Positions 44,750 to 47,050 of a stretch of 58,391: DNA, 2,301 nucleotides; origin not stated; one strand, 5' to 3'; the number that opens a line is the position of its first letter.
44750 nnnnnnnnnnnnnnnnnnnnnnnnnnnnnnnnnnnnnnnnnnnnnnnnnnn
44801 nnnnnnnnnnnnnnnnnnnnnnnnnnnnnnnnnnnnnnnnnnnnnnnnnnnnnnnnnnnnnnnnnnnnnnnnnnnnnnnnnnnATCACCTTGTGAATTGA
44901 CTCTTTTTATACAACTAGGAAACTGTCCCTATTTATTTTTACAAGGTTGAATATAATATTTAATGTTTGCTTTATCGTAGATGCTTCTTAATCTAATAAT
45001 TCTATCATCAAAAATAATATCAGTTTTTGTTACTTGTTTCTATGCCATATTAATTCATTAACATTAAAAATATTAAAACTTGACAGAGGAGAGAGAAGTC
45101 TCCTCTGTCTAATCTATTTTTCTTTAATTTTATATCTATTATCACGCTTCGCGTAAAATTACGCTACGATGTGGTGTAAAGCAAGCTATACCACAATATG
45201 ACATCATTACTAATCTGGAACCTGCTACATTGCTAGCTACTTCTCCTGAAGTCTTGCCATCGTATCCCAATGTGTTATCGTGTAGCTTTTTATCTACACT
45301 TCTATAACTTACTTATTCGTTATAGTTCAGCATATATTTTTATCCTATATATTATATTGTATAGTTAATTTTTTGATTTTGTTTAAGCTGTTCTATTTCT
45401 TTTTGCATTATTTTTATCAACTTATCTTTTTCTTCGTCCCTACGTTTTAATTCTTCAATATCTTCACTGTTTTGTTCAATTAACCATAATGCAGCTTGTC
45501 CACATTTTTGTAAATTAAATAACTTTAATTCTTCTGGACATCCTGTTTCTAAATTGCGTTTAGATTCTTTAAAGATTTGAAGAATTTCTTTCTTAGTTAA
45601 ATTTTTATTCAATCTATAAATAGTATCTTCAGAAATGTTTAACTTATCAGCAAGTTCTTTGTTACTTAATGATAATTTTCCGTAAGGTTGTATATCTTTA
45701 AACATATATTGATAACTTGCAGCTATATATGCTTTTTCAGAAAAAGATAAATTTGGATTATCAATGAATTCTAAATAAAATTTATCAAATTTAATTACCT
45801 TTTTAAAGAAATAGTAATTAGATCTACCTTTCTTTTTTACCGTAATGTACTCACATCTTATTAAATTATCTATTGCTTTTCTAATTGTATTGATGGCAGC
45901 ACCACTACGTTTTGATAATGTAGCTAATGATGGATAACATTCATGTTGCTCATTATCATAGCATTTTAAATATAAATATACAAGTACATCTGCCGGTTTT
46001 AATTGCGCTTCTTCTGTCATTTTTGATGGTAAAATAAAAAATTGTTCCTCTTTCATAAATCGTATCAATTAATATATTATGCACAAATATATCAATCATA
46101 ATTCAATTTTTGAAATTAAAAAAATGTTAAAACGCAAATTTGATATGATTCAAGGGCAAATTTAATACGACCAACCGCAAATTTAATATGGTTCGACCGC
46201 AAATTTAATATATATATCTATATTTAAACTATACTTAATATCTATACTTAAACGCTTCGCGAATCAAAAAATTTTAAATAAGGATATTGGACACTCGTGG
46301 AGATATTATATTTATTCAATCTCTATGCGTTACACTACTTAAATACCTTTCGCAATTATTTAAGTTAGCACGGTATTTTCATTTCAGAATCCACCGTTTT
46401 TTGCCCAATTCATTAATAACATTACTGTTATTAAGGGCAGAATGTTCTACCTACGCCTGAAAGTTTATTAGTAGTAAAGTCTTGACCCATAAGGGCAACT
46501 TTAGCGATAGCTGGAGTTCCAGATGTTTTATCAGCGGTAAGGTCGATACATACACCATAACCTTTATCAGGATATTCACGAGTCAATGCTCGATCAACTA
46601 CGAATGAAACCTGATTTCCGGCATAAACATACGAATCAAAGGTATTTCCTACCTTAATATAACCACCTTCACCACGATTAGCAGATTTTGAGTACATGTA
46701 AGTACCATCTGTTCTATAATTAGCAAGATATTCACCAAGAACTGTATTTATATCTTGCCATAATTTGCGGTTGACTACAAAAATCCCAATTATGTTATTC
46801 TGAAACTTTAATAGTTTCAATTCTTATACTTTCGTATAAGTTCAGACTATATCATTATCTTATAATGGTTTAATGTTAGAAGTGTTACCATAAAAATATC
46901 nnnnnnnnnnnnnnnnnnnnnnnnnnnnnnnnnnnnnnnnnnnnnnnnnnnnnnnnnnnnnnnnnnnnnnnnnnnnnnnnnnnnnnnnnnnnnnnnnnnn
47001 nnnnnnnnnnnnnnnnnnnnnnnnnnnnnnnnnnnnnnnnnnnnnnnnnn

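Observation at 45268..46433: A group I intron carries an HTH protein, iterons and an AT-rich tract instead of a homing endonuclease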

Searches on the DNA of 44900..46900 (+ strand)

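Call 8: search_dna_similar(query=window:44900-46900:+, collection=phages, mode=near, max_rows=30)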
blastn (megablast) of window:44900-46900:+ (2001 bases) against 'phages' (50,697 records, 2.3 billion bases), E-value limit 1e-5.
No match.

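Call 61: search_rna_families(sources=[L050, L008, L010], threshold=evalue, max_evalue=1)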
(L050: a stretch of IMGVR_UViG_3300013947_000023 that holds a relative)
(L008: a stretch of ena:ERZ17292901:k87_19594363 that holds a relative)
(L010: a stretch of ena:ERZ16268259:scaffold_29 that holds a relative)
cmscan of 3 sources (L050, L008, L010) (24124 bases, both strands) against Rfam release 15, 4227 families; matches with E-value up to 1: 1.
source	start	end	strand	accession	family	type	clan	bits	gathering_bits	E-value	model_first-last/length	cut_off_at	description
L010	7073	7170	+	RF00558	L20_leader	Cis-reg; leader;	-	24.3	58.7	0.73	1-127/127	no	Ribosomal protein L20 leader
